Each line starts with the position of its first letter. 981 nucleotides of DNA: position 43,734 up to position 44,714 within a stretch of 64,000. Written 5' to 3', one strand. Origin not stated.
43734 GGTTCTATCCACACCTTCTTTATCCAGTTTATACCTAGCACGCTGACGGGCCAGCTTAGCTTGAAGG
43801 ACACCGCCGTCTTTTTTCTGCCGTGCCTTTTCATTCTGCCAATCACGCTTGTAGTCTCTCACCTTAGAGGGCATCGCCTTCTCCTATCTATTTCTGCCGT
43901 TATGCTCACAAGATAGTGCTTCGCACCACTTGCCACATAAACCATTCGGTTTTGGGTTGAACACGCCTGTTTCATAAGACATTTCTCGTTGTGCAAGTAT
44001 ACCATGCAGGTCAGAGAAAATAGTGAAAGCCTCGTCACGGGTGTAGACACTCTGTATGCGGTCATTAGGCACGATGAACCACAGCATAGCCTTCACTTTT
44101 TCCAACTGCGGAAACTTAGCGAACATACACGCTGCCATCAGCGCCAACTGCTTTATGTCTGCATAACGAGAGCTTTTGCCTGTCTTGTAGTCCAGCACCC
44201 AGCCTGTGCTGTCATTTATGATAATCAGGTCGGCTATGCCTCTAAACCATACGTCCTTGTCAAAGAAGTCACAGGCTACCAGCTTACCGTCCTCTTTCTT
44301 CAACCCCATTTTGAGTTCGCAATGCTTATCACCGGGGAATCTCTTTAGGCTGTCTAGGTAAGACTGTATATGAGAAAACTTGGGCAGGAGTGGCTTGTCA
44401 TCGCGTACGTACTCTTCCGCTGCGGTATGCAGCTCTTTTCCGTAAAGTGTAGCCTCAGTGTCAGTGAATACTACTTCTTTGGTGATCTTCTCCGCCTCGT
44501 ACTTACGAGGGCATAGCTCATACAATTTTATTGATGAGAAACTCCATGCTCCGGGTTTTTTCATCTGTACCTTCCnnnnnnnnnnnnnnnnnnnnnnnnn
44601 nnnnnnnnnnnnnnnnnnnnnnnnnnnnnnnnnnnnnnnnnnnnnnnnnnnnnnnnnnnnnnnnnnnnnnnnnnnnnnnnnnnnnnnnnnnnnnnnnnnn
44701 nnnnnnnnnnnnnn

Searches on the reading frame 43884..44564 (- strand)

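Call 40: search_protein_families(library=pfam, proteins=[window:43884-44564:-], max_evalue=0.05)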
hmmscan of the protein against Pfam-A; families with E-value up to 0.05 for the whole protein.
window:43884-44564:- (226 aa): 1 family
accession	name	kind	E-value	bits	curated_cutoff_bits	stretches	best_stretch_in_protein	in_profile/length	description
PF12705.13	PDDEXK_1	-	2.3e-12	47.8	22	1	7-216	2-242/247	PD-(D/E)XK nuclease superfamily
